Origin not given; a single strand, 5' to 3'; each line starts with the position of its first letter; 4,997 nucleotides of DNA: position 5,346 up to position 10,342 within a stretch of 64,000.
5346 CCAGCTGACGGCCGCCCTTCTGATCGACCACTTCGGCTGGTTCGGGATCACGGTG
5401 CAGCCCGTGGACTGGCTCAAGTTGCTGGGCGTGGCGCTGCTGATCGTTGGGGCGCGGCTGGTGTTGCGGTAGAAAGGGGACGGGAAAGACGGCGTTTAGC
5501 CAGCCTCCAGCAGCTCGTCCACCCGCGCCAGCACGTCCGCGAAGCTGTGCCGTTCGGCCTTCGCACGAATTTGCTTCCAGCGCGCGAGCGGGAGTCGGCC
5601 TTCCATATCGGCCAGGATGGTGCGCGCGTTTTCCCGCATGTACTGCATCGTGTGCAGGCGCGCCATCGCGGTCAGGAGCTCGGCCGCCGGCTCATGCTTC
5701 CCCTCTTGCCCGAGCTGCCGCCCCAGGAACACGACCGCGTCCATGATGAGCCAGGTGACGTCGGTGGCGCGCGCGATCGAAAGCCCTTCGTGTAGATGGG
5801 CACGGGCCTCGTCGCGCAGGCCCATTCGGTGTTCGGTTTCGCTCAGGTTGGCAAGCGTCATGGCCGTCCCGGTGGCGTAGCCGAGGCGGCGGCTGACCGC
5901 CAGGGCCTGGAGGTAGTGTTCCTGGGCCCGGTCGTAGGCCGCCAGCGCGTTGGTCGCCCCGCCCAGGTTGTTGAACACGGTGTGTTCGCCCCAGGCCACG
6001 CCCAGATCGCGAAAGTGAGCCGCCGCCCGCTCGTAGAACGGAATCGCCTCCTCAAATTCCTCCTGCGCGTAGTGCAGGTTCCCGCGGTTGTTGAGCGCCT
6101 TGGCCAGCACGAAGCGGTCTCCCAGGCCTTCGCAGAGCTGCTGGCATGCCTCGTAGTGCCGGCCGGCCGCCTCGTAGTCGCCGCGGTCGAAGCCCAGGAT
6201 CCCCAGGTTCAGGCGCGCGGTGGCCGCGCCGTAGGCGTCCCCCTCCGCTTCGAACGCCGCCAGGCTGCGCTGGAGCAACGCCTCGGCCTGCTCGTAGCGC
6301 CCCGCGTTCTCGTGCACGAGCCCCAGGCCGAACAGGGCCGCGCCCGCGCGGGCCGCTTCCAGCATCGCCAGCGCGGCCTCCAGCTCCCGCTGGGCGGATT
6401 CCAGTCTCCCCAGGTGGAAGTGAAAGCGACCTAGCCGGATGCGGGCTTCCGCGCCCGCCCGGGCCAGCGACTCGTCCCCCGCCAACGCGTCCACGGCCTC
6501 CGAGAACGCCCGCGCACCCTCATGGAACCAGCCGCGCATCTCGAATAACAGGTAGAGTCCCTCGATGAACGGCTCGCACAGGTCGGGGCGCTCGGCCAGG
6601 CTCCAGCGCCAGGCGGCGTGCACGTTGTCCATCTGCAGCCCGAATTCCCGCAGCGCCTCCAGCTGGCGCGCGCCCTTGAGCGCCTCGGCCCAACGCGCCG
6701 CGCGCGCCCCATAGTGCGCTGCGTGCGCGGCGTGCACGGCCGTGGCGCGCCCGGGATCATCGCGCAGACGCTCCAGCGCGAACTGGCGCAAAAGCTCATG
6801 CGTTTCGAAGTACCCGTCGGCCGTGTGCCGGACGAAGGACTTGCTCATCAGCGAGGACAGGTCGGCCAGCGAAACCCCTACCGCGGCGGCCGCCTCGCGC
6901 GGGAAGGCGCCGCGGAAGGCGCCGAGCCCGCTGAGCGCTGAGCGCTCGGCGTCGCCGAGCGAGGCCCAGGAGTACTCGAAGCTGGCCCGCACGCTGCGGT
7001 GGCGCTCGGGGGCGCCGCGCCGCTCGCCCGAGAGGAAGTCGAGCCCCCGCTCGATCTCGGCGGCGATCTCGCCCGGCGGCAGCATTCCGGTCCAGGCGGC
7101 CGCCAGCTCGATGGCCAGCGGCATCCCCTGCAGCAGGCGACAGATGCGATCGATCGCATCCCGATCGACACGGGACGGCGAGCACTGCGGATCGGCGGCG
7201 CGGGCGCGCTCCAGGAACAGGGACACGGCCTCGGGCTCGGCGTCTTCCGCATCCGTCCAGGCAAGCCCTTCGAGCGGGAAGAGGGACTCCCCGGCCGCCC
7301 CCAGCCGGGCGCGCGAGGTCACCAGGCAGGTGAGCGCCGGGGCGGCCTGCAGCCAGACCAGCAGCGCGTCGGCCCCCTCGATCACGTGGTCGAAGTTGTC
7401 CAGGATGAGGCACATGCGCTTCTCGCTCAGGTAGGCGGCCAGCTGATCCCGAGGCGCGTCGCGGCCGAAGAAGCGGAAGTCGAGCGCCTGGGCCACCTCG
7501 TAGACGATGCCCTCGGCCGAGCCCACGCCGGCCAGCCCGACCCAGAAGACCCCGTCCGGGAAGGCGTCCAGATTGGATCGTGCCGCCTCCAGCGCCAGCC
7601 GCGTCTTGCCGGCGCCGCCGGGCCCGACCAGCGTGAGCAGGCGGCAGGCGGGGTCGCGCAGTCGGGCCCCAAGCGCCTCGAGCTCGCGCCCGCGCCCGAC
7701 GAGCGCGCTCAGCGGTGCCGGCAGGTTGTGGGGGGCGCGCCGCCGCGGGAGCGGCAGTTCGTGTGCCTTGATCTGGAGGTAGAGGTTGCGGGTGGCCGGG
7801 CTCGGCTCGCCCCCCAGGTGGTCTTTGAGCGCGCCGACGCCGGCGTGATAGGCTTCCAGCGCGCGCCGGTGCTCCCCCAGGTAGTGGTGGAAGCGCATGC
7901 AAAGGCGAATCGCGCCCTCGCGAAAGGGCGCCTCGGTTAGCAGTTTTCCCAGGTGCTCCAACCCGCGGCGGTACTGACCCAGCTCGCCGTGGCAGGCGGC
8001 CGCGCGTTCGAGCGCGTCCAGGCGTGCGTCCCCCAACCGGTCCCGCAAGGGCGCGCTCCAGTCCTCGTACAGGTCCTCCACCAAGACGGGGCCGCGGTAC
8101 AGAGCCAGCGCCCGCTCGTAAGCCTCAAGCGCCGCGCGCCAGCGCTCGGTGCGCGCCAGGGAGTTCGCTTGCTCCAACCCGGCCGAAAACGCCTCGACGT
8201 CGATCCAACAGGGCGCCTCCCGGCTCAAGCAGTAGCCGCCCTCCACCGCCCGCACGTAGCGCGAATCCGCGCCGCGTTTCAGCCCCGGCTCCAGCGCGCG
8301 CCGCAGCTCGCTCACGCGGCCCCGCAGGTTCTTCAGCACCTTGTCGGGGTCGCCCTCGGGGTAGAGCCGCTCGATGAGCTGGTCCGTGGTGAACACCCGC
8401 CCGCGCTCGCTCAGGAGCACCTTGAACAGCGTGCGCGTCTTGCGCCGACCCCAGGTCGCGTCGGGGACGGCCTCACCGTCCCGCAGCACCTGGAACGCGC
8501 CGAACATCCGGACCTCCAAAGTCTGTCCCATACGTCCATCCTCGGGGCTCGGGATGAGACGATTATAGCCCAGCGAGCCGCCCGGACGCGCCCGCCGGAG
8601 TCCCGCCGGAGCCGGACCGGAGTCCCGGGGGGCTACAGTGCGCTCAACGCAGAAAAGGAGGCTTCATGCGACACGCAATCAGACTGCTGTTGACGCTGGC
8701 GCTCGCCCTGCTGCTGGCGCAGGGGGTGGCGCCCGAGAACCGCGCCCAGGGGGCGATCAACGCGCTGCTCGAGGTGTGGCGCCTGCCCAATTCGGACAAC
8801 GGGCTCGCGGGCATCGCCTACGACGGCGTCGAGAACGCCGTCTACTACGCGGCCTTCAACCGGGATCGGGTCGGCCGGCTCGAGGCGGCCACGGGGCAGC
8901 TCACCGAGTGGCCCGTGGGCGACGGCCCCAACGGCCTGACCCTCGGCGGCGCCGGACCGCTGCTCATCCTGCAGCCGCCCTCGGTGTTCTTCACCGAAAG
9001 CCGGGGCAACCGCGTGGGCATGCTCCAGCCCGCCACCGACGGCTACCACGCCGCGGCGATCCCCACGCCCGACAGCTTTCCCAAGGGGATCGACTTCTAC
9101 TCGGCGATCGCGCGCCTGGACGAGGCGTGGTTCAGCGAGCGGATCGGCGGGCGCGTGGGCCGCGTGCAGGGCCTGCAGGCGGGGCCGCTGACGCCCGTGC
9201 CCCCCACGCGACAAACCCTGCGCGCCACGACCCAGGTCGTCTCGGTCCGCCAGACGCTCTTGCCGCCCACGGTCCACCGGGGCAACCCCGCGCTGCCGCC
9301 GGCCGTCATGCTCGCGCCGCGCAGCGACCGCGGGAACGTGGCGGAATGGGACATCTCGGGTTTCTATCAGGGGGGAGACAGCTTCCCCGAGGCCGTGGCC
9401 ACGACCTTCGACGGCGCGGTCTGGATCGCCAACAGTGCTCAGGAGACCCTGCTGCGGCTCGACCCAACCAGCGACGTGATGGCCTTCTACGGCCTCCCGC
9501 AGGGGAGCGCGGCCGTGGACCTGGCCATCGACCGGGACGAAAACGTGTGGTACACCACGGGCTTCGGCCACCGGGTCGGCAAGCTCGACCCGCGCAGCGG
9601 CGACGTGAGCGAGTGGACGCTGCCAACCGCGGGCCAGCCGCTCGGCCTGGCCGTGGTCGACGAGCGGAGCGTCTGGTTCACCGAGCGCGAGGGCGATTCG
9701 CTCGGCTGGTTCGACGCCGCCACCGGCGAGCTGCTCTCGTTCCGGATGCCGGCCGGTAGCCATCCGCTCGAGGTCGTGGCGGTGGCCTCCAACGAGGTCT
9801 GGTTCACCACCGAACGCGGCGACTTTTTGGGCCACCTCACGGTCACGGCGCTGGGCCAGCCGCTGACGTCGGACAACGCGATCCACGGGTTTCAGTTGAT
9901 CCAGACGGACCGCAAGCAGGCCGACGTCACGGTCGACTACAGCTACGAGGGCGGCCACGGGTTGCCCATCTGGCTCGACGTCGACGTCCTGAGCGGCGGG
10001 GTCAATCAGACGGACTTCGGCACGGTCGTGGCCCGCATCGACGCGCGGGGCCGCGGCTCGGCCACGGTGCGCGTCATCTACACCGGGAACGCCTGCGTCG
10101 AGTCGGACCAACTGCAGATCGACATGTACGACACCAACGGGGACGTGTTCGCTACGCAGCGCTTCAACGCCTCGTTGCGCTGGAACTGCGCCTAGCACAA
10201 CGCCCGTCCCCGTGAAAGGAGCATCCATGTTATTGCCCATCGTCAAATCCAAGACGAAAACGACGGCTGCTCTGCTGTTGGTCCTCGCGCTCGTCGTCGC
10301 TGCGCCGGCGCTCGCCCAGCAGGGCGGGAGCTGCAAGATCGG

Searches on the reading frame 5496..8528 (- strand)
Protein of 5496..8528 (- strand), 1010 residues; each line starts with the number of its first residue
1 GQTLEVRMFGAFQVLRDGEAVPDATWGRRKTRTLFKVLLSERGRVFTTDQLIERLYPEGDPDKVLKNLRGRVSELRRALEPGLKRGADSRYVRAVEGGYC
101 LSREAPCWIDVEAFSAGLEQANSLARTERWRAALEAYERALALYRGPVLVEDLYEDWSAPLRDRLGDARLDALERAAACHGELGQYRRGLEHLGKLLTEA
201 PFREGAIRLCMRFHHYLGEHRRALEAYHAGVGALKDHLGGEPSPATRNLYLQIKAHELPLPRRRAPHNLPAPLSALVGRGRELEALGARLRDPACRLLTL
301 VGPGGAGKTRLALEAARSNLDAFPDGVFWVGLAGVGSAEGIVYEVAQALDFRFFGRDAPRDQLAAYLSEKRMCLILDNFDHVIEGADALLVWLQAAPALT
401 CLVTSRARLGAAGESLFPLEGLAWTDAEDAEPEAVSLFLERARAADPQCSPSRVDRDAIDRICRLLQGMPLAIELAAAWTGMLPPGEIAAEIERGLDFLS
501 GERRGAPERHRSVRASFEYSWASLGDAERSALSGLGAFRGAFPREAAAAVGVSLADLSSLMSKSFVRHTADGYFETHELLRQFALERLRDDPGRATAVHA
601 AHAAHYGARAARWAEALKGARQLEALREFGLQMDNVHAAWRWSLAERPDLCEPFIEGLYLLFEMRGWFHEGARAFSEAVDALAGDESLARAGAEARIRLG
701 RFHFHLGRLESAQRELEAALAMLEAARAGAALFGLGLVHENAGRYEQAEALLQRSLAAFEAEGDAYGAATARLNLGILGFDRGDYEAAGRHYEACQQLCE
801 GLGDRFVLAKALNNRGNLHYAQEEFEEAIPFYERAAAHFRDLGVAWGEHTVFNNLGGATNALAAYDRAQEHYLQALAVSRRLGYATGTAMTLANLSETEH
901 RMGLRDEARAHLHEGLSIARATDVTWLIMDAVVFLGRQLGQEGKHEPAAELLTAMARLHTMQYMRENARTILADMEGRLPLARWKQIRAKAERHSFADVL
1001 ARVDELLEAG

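Call 67: search_protein_families(library=pfam, proteins=[window:5496-8528:-], max_evalue=0.00001)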
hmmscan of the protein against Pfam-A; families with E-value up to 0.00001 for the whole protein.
window:5496-8528:- (1010 aa): 10 families
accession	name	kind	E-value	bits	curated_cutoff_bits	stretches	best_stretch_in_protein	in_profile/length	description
PF03704.23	BTAD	-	3.5e-25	89.5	22.1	1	109-253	1-145/146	Bacterial transcriptional activator domain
PF13424.12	TPR_12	-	8.5e-23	80.8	30.1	3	768-840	2-76/77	Tetratricopeptide repeat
PF00515.34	TPR_1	-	1.1e-16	60.3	27.8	1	809-836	1-28/34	Tetratricopeptide repeat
PF07719.23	TPR_2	-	1.6e-15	56.3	27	0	809-839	1-31/34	Tetratricopeptide repeat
PF13374.12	TPR_10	-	6.6e-14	51.8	27.5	0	809-836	2-29/42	Tetratricopeptide repeat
PF13181.12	TPR_8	-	6.6e-11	41.9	25.7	0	809-835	1-27/34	Tetratricopeptide repeat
PF13176.12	TPR_7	-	6.3e-08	32.6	27.9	0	731-758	1-28/36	Tetratricopeptide repeat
PF13401.12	AAA_22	-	1.1e-06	29.5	27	1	295-390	5-101/130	AAA domain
PF00486.34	Trans_reg_C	-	2.9e-06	27.7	26.2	1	29-100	8-76/77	Transcriptional regulatory protein, C terminal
PF00931.28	NB-ARC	-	5.8e-06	26.2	23.5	0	284-408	6-138/248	NB-ARC domain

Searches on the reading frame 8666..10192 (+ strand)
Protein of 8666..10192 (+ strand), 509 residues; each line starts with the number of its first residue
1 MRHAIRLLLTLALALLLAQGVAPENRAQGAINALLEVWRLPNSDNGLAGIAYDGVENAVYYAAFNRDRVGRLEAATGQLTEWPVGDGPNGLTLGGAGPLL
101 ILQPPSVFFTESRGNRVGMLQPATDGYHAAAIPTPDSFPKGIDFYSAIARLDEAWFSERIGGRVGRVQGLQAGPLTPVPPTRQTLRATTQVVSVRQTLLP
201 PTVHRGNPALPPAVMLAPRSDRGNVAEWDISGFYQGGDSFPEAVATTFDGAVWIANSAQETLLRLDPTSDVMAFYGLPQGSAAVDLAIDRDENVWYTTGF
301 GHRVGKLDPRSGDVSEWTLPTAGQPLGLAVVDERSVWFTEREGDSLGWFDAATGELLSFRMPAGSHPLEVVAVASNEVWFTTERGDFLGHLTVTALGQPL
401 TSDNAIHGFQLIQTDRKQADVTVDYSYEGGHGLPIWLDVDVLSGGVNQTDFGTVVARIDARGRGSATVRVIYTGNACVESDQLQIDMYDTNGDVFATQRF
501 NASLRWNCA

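Call 67: search_protein_families(library=pfam, proteins=[window:8666-10192:+], max_evalue=0.00001)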
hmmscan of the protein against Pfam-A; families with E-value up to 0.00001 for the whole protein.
window:8666-10192:+ (509 aa): 1 family
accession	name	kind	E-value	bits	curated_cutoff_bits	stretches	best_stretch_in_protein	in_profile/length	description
PF24684.1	Vgb_lyase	-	7e-36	124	50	2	237-394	11-168/290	Virginiamycin B lyase family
